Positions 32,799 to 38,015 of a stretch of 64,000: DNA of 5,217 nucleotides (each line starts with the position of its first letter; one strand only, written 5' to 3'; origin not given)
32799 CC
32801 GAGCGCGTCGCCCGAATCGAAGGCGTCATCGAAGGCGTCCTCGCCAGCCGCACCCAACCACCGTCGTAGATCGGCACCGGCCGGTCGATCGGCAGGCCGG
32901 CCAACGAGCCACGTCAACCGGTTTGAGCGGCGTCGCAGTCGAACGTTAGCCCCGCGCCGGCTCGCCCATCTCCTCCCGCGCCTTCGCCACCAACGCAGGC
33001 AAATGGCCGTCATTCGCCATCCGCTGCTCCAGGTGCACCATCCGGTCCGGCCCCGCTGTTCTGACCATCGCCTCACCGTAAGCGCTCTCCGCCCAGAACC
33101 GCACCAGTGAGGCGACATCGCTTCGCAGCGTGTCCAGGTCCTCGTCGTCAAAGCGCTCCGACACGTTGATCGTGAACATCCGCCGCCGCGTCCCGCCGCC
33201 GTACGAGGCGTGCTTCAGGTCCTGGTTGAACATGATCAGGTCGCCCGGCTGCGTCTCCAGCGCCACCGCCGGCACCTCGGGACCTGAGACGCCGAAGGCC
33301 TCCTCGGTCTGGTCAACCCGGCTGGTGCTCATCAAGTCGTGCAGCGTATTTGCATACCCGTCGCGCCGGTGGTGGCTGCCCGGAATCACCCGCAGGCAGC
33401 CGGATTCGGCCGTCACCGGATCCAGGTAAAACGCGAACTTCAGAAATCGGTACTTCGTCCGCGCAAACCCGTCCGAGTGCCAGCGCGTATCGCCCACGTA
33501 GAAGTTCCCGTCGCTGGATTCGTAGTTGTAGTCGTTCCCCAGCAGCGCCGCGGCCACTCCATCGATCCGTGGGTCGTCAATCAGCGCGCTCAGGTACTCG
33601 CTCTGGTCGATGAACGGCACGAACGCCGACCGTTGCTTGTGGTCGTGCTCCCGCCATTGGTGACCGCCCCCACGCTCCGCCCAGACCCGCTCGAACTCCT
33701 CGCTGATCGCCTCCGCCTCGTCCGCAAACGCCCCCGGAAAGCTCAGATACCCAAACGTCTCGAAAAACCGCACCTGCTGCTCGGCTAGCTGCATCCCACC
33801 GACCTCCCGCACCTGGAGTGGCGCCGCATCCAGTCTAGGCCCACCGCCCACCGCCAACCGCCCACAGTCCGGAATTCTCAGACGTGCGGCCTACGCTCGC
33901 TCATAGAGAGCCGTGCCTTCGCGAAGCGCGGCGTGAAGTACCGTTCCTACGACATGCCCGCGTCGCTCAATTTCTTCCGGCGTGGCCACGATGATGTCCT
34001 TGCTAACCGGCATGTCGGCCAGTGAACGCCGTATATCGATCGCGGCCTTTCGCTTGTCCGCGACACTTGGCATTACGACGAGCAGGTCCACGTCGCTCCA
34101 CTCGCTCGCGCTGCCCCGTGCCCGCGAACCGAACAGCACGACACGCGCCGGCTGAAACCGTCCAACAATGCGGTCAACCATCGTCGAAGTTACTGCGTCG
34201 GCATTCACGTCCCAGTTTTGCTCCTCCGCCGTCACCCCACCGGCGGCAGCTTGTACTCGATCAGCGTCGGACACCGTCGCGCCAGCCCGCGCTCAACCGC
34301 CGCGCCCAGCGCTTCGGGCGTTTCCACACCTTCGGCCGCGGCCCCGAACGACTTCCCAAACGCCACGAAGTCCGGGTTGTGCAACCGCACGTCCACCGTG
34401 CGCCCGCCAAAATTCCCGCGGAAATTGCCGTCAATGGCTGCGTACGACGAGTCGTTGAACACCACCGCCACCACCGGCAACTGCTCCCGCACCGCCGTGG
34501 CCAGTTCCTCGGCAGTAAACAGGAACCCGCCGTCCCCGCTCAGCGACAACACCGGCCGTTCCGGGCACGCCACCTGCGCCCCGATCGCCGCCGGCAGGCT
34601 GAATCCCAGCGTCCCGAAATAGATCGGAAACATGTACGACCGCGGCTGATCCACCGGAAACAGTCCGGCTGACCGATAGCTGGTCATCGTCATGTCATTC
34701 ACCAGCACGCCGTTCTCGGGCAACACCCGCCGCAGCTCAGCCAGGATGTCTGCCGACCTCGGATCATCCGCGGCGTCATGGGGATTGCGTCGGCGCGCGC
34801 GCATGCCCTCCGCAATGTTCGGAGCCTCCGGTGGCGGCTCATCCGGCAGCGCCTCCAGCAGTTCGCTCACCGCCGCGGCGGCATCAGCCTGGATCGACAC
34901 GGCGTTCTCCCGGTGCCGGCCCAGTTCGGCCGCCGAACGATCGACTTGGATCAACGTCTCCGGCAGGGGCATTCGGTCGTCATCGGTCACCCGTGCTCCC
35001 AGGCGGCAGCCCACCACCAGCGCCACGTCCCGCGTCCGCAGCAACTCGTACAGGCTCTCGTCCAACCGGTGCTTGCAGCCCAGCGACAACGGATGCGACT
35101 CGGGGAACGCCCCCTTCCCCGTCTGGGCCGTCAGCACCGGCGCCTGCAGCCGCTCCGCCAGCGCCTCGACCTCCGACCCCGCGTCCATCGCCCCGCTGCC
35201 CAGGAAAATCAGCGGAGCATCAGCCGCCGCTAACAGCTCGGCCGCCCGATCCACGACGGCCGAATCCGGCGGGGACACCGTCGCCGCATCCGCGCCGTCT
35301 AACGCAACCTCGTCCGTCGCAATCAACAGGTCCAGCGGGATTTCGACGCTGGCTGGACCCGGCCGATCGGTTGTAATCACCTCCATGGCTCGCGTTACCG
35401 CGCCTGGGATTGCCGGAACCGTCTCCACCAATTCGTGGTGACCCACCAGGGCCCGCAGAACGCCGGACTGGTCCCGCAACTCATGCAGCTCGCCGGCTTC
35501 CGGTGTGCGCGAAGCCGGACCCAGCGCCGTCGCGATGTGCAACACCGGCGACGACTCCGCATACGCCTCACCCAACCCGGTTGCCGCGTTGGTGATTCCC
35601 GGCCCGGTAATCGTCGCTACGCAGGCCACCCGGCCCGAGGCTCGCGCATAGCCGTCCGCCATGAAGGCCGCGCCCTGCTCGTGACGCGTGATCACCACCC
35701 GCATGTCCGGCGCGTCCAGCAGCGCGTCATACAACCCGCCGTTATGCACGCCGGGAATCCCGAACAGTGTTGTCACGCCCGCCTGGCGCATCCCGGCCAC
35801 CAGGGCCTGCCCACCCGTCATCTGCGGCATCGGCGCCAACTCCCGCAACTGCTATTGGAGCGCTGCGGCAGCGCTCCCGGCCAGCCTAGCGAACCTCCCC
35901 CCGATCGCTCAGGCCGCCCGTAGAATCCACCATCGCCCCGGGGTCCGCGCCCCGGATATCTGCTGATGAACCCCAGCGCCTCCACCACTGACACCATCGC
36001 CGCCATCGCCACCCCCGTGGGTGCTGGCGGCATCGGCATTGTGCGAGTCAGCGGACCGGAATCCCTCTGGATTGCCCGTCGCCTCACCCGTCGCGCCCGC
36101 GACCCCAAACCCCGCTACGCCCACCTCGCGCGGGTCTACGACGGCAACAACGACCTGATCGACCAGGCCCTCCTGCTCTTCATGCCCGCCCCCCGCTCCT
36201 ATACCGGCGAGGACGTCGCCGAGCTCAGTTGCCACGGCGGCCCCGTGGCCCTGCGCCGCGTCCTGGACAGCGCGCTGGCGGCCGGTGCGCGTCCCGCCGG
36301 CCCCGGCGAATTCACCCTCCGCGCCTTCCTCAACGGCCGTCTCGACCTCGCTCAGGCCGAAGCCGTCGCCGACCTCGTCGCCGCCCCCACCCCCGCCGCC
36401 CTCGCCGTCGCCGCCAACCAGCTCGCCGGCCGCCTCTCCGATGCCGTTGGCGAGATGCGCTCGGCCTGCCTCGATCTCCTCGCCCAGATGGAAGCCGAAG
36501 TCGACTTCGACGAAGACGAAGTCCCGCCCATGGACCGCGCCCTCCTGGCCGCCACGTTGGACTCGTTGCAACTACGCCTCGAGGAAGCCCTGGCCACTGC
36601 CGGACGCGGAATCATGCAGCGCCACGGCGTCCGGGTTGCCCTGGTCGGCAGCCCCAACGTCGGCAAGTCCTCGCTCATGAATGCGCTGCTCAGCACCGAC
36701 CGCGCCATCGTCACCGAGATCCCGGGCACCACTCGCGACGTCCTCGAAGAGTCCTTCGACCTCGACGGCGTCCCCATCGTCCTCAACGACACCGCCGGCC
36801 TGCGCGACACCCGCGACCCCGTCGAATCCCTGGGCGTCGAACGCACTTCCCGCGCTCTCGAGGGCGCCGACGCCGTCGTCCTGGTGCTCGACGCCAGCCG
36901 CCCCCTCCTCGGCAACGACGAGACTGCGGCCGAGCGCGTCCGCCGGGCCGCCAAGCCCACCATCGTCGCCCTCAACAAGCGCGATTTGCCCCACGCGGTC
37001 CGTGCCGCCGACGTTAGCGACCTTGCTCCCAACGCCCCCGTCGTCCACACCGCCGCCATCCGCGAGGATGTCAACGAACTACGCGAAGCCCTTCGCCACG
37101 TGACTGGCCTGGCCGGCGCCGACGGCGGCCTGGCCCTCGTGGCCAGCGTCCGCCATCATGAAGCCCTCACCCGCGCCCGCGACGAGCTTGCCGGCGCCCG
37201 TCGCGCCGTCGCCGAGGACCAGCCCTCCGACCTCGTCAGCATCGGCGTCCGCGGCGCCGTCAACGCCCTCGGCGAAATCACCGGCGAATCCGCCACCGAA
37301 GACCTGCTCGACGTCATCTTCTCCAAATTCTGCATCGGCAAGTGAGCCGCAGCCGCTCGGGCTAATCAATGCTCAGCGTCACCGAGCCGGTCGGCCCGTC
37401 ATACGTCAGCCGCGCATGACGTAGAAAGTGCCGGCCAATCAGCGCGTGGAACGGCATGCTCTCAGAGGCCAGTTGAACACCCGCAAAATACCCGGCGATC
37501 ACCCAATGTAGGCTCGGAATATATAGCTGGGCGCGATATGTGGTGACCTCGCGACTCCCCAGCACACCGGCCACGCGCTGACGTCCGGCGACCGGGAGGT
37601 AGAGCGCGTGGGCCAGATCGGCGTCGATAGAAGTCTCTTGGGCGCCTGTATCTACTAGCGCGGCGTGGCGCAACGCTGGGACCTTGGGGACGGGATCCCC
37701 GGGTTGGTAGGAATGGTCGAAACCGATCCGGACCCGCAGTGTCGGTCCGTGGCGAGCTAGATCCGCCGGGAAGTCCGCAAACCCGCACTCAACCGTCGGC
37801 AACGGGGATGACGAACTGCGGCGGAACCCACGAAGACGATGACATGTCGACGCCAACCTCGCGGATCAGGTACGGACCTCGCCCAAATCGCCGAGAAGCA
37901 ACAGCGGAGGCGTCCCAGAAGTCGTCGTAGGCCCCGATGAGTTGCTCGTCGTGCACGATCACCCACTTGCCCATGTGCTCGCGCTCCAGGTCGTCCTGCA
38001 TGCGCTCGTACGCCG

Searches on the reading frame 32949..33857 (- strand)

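Call 38: search_protein_families(library=pfam, proteins=[window:32949-33857:-], max_evalue=0.0001)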
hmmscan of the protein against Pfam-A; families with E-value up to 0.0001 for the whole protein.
window:32949-33857:- (303 aa): 1 family
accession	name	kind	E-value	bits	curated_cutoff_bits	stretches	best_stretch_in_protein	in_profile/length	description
PF05721.19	PhyH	-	7.1e-18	66.1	22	1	32-220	1-204/213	Phytanoyl-CoA dioxygenase (PhyH)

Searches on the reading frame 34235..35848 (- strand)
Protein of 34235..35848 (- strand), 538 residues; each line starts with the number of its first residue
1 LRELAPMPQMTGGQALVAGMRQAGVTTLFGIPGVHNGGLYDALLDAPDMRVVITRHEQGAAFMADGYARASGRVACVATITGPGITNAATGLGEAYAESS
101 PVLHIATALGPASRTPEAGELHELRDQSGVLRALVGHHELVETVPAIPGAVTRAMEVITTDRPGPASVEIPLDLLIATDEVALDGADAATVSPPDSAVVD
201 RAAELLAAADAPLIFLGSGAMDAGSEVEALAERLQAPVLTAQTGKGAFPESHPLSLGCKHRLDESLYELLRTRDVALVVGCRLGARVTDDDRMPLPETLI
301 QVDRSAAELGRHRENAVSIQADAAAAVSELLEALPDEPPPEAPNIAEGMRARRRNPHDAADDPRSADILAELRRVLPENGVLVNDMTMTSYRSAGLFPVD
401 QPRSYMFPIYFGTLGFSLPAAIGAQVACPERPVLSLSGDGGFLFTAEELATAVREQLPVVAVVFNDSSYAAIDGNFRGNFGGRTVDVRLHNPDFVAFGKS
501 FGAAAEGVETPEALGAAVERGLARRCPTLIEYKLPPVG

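Call 38: search_protein_families(library=pfam, proteins=[window:34235-35848:-], max_evalue=0.0001)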
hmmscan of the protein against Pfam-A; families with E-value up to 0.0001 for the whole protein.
window:34235-35848:- (538 aa): 3 families
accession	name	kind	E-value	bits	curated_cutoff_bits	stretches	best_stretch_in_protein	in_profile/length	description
PF02776.23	TPP_enzyme_N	-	1.1e-36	125.7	26.8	1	10-112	1-103/119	Thiamine pyrophosphate enzyme, N-terminal TPP binding domain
PF02775.26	TPP_enzyme_C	-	2.6e-35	121.9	21.9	1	393-531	9-150/151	Thiamine pyrophosphate enzyme, C-terminal TPP binding domain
PF00205.28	TPP_enzyme_M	-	1.3e-30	106.3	30.4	1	199-330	1-137/137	Thiamine pyrophosphate enzyme, central domain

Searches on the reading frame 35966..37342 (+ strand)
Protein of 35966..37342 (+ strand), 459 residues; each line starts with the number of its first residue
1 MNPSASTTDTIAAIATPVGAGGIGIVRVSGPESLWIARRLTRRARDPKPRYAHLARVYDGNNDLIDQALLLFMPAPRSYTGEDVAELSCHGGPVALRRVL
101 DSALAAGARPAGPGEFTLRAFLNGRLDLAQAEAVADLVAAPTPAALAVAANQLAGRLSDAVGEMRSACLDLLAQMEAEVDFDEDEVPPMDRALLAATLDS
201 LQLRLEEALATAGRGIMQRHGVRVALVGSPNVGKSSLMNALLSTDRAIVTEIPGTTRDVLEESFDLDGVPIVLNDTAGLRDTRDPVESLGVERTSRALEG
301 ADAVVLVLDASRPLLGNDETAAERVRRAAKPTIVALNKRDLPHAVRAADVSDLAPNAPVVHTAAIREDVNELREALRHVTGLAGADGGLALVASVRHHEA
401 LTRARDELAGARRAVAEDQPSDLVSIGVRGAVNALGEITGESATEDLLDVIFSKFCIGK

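Call 38: search_protein_families(library=pfam, proteins=[window:35966-37342:+], max_evalue=0.0001)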
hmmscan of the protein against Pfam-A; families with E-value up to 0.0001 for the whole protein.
window:35966-37342:+ (459 aa): 7 families
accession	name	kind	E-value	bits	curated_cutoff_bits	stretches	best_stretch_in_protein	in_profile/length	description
PF12631.12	MnmE_helical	-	7.3e-51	173.7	40.1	1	128-456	1-211/211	MnmE helical domain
PF10396.14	TrmE_N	-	7.3e-43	145.9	29.8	1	10-125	1-117/117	GTP-binding protein TrmE N-terminus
PF01926.29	MMR_HSR1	-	6.3e-26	91.1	21.9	1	223-338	1-113/113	50S ribosome-binding GTPase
PF02421.24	FeoB_N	-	3.2e-10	40.2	27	1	223-373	2-153/156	Ferrous iron transport protein B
PF00009.33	GTP_EFTU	-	2.7e-06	27.5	26.5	0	292-344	84-136/188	Elongation factor Tu GTP binding domain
PF00350.29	Dynamin_N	-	1.1e-05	26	27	0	224-256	1-33/168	Dynamin family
PF04548.22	AIG1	-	1.5e-05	24.8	27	1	223-327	2-109/212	AIG1 family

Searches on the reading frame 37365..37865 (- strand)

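Call 41: search_protein_families(library=pfam, proteins=[window:37365-37865:-], max_evalue=0.0001)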
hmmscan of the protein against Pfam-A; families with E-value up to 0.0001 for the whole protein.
window:37365-37865:- (167 aa): 3 families
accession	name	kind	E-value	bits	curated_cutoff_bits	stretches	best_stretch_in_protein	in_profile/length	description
PF13975.11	gag-asp_proteas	-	9.5e-06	26.6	28.2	1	68-149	11-91/92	gag-polyprotein putative aspartyl protease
PF13650.11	Asp_protease_2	-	4e-05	24.7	24.3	1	68-113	11-57/90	Aspartyl protease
PF00077.25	RVP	-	5.1e-05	23.9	20.7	1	41-151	5-96/101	Retroviral aspartyl protease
